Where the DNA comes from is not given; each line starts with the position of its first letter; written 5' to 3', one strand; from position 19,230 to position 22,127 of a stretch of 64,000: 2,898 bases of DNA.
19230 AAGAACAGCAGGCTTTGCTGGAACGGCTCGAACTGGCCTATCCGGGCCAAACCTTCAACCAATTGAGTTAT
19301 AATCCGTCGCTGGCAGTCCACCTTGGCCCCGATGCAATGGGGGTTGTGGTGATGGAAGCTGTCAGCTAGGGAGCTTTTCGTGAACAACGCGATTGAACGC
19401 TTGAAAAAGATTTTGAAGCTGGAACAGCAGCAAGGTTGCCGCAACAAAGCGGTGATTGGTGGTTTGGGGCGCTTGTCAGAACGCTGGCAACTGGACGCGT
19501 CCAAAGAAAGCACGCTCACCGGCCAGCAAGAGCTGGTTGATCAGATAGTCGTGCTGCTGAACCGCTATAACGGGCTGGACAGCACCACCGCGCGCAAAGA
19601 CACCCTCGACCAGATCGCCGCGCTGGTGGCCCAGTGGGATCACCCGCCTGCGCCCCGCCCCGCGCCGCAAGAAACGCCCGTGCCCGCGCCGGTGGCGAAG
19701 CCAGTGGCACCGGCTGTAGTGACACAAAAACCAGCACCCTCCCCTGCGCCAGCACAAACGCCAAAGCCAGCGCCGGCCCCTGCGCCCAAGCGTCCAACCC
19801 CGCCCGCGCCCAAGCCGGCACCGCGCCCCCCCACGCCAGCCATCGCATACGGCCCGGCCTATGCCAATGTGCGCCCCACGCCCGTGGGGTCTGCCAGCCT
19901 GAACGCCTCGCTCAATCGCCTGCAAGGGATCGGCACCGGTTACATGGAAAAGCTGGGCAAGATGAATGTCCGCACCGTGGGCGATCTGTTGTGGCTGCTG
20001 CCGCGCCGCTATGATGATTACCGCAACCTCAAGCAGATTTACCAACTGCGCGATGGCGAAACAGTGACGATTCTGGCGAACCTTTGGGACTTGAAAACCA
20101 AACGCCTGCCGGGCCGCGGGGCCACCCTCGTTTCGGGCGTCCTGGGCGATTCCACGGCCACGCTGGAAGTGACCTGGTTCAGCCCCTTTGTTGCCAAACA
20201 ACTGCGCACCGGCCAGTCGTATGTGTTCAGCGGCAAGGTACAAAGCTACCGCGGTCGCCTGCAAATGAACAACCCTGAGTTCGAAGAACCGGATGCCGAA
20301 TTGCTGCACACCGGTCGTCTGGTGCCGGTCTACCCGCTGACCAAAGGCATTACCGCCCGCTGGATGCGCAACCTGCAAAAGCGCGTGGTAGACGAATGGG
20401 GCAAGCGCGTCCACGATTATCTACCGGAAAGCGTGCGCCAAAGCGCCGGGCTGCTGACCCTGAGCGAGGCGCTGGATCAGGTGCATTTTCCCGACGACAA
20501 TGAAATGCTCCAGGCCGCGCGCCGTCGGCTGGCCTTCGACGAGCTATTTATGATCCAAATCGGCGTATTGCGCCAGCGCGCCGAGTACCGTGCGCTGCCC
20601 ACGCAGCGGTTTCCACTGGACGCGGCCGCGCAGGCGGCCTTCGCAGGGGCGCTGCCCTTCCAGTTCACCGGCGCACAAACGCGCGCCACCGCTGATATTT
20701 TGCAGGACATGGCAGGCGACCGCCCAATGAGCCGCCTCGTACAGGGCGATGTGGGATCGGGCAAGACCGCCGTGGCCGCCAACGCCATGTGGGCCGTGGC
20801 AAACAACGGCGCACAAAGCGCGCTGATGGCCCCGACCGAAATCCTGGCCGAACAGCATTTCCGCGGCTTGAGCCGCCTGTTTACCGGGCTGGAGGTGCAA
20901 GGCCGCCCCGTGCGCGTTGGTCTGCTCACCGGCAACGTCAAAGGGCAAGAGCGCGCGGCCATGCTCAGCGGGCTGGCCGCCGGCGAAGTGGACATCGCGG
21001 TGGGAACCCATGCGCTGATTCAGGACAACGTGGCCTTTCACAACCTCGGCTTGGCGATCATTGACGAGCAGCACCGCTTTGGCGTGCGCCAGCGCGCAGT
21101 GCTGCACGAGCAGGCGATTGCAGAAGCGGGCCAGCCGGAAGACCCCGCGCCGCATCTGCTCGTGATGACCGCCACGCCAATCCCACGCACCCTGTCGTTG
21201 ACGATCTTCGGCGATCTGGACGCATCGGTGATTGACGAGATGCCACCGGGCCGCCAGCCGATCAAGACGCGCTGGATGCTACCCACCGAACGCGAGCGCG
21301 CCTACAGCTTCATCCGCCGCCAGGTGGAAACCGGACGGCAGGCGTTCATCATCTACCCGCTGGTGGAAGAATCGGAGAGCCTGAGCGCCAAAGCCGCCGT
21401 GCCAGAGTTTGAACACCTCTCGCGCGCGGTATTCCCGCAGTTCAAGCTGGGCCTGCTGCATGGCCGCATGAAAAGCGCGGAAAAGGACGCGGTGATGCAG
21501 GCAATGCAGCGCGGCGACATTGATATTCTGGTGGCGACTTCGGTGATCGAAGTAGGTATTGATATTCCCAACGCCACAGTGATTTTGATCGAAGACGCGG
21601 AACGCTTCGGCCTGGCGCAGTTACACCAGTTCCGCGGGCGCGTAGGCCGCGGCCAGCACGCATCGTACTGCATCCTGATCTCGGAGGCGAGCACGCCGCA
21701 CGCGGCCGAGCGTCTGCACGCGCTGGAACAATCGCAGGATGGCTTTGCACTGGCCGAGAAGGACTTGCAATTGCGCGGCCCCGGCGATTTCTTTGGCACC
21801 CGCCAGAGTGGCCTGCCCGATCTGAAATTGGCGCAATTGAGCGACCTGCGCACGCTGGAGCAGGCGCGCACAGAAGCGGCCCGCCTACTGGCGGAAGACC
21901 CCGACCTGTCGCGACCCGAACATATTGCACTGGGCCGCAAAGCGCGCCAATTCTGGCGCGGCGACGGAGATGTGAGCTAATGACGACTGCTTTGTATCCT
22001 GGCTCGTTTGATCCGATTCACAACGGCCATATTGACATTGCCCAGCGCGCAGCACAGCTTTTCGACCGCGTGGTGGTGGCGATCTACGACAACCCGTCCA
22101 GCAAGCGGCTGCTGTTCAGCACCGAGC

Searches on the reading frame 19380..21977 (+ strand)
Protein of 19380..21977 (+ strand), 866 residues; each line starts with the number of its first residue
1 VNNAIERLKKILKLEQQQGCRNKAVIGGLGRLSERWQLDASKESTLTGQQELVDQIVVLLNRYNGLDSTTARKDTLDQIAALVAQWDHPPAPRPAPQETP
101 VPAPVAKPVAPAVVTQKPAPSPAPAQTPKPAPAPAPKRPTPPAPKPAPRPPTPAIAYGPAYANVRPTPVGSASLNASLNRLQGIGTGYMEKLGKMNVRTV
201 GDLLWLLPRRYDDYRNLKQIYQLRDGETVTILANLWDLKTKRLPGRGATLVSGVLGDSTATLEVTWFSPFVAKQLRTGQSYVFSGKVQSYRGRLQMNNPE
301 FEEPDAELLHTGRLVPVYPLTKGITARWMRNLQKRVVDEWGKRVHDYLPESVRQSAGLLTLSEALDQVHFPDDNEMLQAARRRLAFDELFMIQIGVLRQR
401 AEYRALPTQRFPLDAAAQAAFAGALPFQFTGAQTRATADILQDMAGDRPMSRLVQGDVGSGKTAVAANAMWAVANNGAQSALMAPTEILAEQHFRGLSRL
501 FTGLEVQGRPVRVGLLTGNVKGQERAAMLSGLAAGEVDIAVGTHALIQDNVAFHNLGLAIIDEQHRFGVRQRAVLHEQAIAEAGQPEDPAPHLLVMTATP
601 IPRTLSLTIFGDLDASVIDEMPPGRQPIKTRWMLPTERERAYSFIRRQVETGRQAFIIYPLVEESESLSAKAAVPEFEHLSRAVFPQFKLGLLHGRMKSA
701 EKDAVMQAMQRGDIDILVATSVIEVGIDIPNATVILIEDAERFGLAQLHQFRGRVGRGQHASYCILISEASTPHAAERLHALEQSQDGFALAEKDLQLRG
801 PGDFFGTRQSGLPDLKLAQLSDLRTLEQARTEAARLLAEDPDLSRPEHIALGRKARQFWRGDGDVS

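Call 52: search_protein_families(library=pfam, proteins=[window:19380-21977:+], max_evalue=0.00001)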
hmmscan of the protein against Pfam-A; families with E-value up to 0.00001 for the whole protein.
window:19380-21977:+ (866 aa): 6 families
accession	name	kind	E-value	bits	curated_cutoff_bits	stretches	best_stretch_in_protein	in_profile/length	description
PF17191.10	RecG_wedge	-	4e-25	88.7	23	1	184-336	8-158/162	RecG wedge domain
PF00270.35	DEAD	-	1.2e-21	77.6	26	1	432-604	3-163/167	DEAD/DEAH box helicase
PF00271.37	Helicase_C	-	1.1e-19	71.1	23.5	1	649-757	12-108/110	Helicase conserved C-terminal domain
PF19833.4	RecG_dom3_C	-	5.9e-15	55.5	26.8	1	786-857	2-75/87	ATP-dependent DNA helicase RecG, domain 3, C-terminal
PF04851.21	ResIII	-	2.7e-09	37.6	22.5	1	432-600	7-162/164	Type III restriction enzyme, res subunit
PF01336.31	tRNA_anti-codon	-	1.5e-07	31.7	27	1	245-302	12-73/75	OB-fold nucleic acid binding domain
